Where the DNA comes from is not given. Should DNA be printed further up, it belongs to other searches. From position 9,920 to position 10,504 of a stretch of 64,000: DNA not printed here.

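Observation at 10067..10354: His-rich 95-aa protein with a duplicated DFPLSGG motif: possible new metal-binding or peptide system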

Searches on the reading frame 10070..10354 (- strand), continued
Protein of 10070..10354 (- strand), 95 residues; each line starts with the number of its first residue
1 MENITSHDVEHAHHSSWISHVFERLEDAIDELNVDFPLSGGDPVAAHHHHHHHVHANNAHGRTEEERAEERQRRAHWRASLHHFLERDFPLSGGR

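Call 31: find_encoding_contigs(protein=P0099, flank=6000, max_places=1)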
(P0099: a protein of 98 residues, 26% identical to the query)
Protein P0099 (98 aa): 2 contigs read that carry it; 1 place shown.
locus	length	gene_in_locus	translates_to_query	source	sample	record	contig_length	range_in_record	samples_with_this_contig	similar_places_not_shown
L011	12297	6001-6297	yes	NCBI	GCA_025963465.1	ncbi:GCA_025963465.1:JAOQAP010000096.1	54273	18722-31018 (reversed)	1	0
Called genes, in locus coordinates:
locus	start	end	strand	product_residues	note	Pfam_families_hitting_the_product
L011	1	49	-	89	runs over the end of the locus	-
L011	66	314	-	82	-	-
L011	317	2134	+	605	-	PF05496:RuvB_N (weak), PF13177:DNA_pol3_delta2, PF13401:AAA_22 (weak), PF00004:AAA, PF13173:AAA_14 (faint), PF22608:DNAX_ATPase_lid, PF12169:DNA_pol3_gamma3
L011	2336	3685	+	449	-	PF00364:Biotin_lipoyl, PF25997:BSH_YhbJ (faint), PF02817:E3_binding, PF00198:2-oxoacid_dh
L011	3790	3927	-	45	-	-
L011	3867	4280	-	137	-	PF02566:OsmC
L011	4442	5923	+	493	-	PF00289:Biotin_carb_N, PF02222:ATP-grasp, PF02786:CPSase_L_D2, PF07478:Dala_Dala_lig_C, PF02785:Biotin_carb_C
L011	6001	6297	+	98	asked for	-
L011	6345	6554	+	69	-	-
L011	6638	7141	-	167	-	PF00583:Acetyltransf_1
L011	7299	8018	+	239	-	PF02754:CCG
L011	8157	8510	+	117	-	PF05635:23S_rRNA_IVP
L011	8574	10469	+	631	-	PF02518:HATPase_c (weak), PF00204:DNA_gyraseB, PF01751:Toprim, PF00986:DNA_gyraseB_C (weak)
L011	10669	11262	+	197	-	PF05685:Uma2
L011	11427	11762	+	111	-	PF00583:Acetyltransf_1, PF13508:Acetyltransf_7, PF13527:Acetyltransf_9, PF13673:Acetyltransf_10, PF08445:FR47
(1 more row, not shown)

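Call 36: search_solved_structures(query=A4, max_evalue=10, show_alignments=2)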
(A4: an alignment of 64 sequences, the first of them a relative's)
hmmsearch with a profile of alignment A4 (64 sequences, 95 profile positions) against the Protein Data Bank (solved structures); distinct sequences matched with E-value up to 10: 47.
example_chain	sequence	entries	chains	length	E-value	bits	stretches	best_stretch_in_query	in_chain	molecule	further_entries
6ml8_B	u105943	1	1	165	0.86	13.4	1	12-53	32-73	Hemagglutinin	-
7tgh_BL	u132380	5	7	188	0.89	13.4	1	23-75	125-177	NDUB10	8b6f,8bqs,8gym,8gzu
9mtg_B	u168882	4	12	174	0.93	13.3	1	16-53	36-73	Hemagglutinin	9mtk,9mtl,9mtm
7x6o_B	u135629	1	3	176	0.95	13.3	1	16-53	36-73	Hemagglutinin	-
9n5z_F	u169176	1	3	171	1.1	13.1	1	16-53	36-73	Hemagglutinin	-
7t3d_B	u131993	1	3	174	1.1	13.1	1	16-53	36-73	Hemagglutinin HA2 chain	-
4lxv_B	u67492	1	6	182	1.2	13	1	16-53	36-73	Hemagglutinin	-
5gjt_B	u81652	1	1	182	1.2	12.9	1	16-53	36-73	Hemagglutinin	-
9cjy_B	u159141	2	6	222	1.3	12.9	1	12-52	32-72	Hemagglutinin HA2 chain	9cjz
7jpd_a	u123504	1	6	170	1.4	12.7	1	12-53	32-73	Hemagglutinin HA2 chain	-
4jtv_B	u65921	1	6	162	1.5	12.7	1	16-53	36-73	Hemagglutinin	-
9dbx_B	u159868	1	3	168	1.5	12.7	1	12-52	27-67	Hemagglutinin HA2 chain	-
4ju0_B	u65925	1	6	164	1.5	12.7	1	16-53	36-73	Hemagglutinin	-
4jtx_B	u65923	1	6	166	1.6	12.6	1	16-53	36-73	Hemagglutinin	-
9cu7_B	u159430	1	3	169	1.6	12.6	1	12-52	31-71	Hemagglutinin HA2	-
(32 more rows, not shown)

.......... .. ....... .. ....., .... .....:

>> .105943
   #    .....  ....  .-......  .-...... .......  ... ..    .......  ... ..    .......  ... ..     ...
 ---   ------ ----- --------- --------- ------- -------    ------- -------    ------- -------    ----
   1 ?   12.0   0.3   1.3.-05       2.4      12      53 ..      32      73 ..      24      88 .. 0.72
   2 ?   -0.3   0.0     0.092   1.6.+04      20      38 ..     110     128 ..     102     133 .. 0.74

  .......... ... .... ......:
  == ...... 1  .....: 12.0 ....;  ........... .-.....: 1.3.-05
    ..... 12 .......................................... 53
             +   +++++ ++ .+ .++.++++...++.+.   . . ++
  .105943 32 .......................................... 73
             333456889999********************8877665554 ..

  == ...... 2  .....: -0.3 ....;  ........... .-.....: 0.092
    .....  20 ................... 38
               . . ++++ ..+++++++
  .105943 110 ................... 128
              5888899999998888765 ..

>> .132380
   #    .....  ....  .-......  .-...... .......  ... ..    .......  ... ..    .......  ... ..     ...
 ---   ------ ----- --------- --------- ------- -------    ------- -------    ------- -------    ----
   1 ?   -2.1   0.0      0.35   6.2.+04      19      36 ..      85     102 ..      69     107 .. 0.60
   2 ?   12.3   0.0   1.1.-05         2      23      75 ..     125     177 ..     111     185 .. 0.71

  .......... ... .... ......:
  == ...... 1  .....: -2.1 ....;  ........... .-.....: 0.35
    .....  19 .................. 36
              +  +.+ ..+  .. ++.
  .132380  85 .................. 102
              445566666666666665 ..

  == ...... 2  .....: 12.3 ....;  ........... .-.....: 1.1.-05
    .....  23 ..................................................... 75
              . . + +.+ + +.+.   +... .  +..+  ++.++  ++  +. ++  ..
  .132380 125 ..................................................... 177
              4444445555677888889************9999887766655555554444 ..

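Call 40: predict_structure(alignment_id=A4)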
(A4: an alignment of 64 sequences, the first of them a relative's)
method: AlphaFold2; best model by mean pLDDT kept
length: 95 residues; sequences in the alignment: 64
mean_pLDDT: 62.8   pTM: 0.27
mean pLDDT of the five models: 62.8, 60.6, 59.7, 59.4, 59.4
residues with pLDDT >= 90: 0; 70-90: 27; 50-70: 55; < 50: 13
segments of 3 or more residues with pLDDT < 50: 1-3, 48-50
pLDDT, mean of each block of 10 residues (from residue 1): 50 59 63 56 52 53 78 83 74 58
secondary structure, 60 per line:
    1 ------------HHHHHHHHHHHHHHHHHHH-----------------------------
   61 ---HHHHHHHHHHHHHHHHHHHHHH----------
elements in order: H13-31 H64-85

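Call 41: find_related_loci(query=A3, collection=metagenome_contigs, flank=5000)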
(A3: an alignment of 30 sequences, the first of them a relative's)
Query A3 (95 aa) in metagenome_contigs; peptide patterns used: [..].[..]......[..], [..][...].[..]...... (x = any residue, [..] = any of these).
151 stretches matched a pattern; 32 encode a relative of the query (tblastn E <= 1e-3); 32 distinct loci.
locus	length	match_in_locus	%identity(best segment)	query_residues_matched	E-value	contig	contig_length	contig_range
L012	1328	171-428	49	1-94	4e-22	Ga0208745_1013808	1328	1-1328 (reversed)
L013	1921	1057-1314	47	1-94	7e-21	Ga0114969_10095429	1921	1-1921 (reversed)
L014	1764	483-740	33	2-94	4e-10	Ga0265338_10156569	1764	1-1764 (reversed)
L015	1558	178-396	34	10-95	6e-10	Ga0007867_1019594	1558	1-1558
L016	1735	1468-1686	34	10-95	6e-10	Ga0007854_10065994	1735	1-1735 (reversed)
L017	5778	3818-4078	36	9-94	1e-9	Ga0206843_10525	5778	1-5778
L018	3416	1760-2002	38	9-94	3e-9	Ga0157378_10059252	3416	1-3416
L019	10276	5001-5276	35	10-94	4e-9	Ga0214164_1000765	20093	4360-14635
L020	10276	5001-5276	35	10-94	4e-9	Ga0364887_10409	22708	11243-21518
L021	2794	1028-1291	33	10-95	8e-9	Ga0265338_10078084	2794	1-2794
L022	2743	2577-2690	48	10-49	4e-8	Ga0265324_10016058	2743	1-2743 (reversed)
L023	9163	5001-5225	35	10-95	1e-7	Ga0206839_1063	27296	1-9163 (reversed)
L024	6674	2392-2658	32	3-95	1e-7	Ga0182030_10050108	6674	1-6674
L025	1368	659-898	29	1-95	2e-7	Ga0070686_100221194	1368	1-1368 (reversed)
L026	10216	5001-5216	32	10-94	4e-7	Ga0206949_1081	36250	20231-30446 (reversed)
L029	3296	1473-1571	42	10-42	1e-6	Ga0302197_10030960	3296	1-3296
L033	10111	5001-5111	46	13-49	2e-6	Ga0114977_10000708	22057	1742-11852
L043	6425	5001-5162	31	13-93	1e-4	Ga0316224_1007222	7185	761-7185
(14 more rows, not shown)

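Call 45: list_cluster_members(proteins=[P0001, P0002, P0007, P0038, P0045, P0047, P0052, P0069, P0119, P0027])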
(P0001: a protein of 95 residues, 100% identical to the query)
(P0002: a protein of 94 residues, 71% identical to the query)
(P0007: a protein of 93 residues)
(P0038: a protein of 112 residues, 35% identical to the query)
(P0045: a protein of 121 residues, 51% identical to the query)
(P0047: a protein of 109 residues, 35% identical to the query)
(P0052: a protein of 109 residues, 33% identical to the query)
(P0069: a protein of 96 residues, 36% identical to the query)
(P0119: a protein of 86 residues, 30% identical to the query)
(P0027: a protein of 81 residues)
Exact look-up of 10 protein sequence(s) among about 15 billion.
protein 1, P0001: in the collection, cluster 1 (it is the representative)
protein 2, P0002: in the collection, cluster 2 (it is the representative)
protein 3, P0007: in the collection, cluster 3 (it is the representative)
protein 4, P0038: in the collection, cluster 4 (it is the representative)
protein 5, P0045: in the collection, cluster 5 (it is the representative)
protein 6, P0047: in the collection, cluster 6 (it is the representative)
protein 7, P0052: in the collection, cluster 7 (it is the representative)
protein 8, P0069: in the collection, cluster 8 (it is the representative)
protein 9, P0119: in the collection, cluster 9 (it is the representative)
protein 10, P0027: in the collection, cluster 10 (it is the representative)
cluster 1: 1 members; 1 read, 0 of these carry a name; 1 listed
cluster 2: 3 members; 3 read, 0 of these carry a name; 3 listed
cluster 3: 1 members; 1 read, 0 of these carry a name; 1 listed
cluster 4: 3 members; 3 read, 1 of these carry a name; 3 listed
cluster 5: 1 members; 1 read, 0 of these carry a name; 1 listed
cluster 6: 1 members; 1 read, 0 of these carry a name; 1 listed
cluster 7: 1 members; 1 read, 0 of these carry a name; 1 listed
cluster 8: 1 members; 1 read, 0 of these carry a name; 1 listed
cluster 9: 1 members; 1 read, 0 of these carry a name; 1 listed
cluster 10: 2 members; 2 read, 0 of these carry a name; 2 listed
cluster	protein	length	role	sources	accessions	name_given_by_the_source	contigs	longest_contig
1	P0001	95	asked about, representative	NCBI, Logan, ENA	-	-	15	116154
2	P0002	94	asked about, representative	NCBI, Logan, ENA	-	-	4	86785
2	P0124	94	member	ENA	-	-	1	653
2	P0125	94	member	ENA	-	-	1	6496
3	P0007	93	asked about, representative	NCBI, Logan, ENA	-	-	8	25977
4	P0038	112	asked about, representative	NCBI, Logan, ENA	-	-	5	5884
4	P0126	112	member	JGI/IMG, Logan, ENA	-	hypothetical protein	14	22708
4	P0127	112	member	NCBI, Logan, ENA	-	-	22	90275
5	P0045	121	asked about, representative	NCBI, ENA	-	-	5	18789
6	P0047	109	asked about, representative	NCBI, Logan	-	-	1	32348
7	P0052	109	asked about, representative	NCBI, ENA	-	-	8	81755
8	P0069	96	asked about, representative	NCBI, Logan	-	-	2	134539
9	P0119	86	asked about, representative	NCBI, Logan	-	-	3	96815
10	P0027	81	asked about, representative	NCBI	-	-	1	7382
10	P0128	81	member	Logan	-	-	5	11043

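Call 51: search_protein_families(library=phrogs, proteins=[P0001, L033:222-1022:+, L033:3269-4198:+, L033:4081-4515:+, L033:4516-4947:+, L033:5125-5535:+, L033:5525-7312:+, L033:7863-8765:+, L033:9254-10111:+], max_evalue=0.001)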
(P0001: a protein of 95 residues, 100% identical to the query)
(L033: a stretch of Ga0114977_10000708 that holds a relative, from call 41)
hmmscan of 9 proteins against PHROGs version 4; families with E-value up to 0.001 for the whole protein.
P0001 (95 aa): 0 families

L033:222-1022:+ (266 aa): 0 families

L033:3269-4198:+ (309 aa): 2 families
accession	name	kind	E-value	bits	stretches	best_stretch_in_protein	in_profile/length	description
phrog_13881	-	unknown function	8e-39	135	1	4-301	4-332/348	-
phrog_17781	-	unknown function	1.7e-27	97.2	1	128-302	146-333/795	-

L033:4081-4515:+ (144 aa): 4 families
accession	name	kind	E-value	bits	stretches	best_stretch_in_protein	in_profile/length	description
phrog_474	-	other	7.2e-12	46.7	1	41-140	117-215/274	phosphofructokinase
phrog_1167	-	other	2.5e-05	25.6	1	54-138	5-87/169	phosphofructokinase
phrog_9871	-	unknown function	2.6e-05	25.4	1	63-141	14-92/184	-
phrog_1597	-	unknown function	0.00015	23.2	1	73-130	116-174/189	-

L033:4516-4947:+ (143 aa): 1 family
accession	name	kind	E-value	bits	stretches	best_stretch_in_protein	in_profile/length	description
phrog_135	-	DNA, RNA and nucleotide metabolism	1.5e-33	118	1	5-143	152-292/463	dUTPase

L033:5125-5535:+ (136 aa): 8 families
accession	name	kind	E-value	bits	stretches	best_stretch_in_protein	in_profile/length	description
phrog_174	-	DNA, RNA and nucleotide metabolism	1.3e-57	197.2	1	1-127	110-239/384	dCMP deaminase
phrog_2369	-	DNA, RNA and nucleotide metabolism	7.5e-27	95.7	1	4-127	2-138/195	dCMP deaminase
phrog_20648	-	DNA, RNA and nucleotide metabolism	3.8e-21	76.6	1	10-134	9-140/311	dCMP deaminase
phrog_9198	-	unknown function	8.5e-16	58.7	1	64-125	384-446/531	-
phrog_18355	-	DNA, RNA and nucleotide metabolism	2.4e-12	47.7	1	66-114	3-49/52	deoxycytidinylate deaminase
phrog_20806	-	DNA, RNA and nucleotide metabolism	1.6e-08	35.7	1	65-111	16-60/97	deoxycytidinylate deaminase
phrog_8118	-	unknown function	3.5e-08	33.5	1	65-117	477-530/577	-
phrog_22830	-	unknown function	7.3e-05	23.3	1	35-131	186-283/289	-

L033:5525-7312:+ (595 aa): 4 families
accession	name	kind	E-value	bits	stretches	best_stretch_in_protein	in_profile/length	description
phrog_160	-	DNA, RNA and nucleotide metabolism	8.1e-44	150.9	1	1-218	27-267/335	thymidylate synthase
phrog_5131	-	DNA, RNA and nucleotide metabolism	3.1e-29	103.3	1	3-220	6-233/357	thymidylate synthase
phrog_3676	-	DNA, RNA and nucleotide metabolism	9.9e-20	72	1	25-212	36-235/351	thymidylate synthase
phrog_5682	-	DNA, RNA and nucleotide metabolism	1.9e-19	70.8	1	72-212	19-159/209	thymidylate synthase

L033:7863-8765:+ (300 aa): 5 families
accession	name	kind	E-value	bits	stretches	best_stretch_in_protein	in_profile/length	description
phrog_69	-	DNA, RNA and nucleotide metabolism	3.8e-21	76.6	1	14-292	87-321/501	exonuclease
phrog_1218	-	DNA, RNA and nucleotide metabolism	1.4e-17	65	1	14-206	7-184/364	exonuclease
phrog_1706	-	DNA, RNA and nucleotide metabolism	4.7e-12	47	1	19-291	49-239/293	CRISPR/Cas system associated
phrog_8097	-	DNA, RNA and nucleotide metabolism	9.1e-05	22.3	0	17-64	3-53/598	exonuclease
phrog_412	-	DNA, RNA and nucleotide metabolism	0.00073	19.9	0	5-109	148-243/440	exonuclease VIII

L033:9254-10111:+ (286 aa): 1 family
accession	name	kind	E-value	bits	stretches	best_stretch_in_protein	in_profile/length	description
phrog_2170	-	moron, auxiliary metabolic gene and host takeover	7.7e-05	22.9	1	90-275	59-230/374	glycosyltransferase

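Call 52: find_related_loci(query=A3, collection=viral_contigs, flank=5000)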
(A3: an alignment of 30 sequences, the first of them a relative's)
Query A3 (95 aa) in viral_contigs; peptide patterns used: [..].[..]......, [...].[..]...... (x = any residue, [..] = any of these).
19 stretches matched a pattern; 1 encode a relative of the query (tblastn E <= 1e-3); 1 distinct loci.
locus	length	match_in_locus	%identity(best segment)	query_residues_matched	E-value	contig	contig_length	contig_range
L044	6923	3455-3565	46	13-49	9e-8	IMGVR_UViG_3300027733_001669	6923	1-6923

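Call 61: find_encoding_contigs(protein=P0123, flank=6000, max_places=2)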
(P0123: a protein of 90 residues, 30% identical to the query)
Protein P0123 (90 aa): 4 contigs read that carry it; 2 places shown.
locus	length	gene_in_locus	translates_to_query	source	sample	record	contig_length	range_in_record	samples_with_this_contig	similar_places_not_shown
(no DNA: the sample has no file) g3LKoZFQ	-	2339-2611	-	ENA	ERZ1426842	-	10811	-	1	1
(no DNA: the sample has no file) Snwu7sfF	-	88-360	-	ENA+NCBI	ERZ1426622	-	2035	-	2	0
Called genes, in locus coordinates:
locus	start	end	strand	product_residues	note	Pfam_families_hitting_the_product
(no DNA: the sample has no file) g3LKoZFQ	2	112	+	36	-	?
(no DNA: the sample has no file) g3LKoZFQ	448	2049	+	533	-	PF13927:Ig_3 (faint), PF18962:Por_Secre_tail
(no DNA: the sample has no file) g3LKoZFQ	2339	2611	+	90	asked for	-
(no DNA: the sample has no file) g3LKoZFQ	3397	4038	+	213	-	PF00440:TetR_N, PF17938:TetR_C_29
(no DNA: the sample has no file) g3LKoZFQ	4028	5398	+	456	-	PF02321:OEP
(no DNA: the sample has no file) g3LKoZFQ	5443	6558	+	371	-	PF00364:Biotin_lipoyl (faint), PF25917:BSH_RND, PF25919:BSH_CusB (weak), PF25973:BSH_CzcB (weak), PF25990:Beta-barrel_YknX (faint), PF25876:HH_MFP_RND (faint), PF25885:HH_EMRA (faint), PF25954:Beta-barrel_RND_2 (weak)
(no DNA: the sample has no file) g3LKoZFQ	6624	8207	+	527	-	PF00083:Sugar_tr, PF06609:TRI12 (weak), PF07690:MFS_1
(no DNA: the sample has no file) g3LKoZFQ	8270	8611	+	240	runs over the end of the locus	-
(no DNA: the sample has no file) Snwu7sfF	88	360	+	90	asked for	-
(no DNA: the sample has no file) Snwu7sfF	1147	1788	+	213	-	PF00440:TetR_N, PF17938:TetR_C_29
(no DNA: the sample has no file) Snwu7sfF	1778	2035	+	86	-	?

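Call 62: find_encoding_contigs(protein=P0023, flank=6000, max_places=2)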
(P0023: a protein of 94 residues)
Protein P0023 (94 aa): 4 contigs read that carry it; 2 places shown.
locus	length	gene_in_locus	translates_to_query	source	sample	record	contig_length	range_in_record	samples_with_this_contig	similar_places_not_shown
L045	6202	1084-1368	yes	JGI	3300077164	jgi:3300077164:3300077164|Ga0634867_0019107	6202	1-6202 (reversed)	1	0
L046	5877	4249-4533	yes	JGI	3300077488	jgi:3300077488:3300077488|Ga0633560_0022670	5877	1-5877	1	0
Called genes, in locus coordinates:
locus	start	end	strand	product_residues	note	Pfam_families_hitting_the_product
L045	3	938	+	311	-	?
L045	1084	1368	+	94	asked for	-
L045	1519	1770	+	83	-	-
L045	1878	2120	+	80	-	-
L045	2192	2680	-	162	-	PF00583:Acetyltransf_1, PF13508:Acetyltransf_7 (weak)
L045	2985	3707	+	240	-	PF02754:CCG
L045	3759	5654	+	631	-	PF02518:HATPase_c (weak), PF00204:DNA_gyraseB, PF00986:DNA_gyraseB_C (faint), PF01751:Toprim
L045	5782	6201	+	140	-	?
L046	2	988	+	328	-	?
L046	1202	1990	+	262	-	-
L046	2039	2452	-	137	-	PF02566:OsmC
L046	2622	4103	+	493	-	PF00289:Biotin_carb_N, PF02222:ATP-grasp, PF02786:CPSase_L_D2, PF07478:Dala_Dala_lig_C, PF02785:Biotin_carb_C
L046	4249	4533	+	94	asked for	-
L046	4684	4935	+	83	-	-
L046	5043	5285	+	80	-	-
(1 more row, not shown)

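Call 72: fold_search(model_id=the predicted structure, library=pdb)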
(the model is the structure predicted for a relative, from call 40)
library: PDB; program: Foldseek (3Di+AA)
matches with E <= 10: 0; with E <= 0.001: 0
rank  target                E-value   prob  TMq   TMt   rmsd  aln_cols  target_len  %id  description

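Call 73: predict_structure(alignment_id=A5)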
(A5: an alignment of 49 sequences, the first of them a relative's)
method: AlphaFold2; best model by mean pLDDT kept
length: 112 residues; sequences in the alignment: 49
mean_pLDDT: 55.6   pTM: 0.21
mean pLDDT of the five models: 55.6, 54.5, 53.0, 50.8, 50.4
residues with pLDDT >= 90: 0; 70-90: 0; 50-70: 83; < 50: 29
segments of 3 or more residues with pLDDT < 50: 9-13, 15-17, 73-81
pLDDT, mean of each block of 10 residues (from residue 1): 50 48 64 60 54 58 53 47 59 61 55 63
secondary structure, 60 per line:
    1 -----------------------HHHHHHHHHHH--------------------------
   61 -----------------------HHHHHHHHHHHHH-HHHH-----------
elements in order: H24-34 H84-96 H98-101
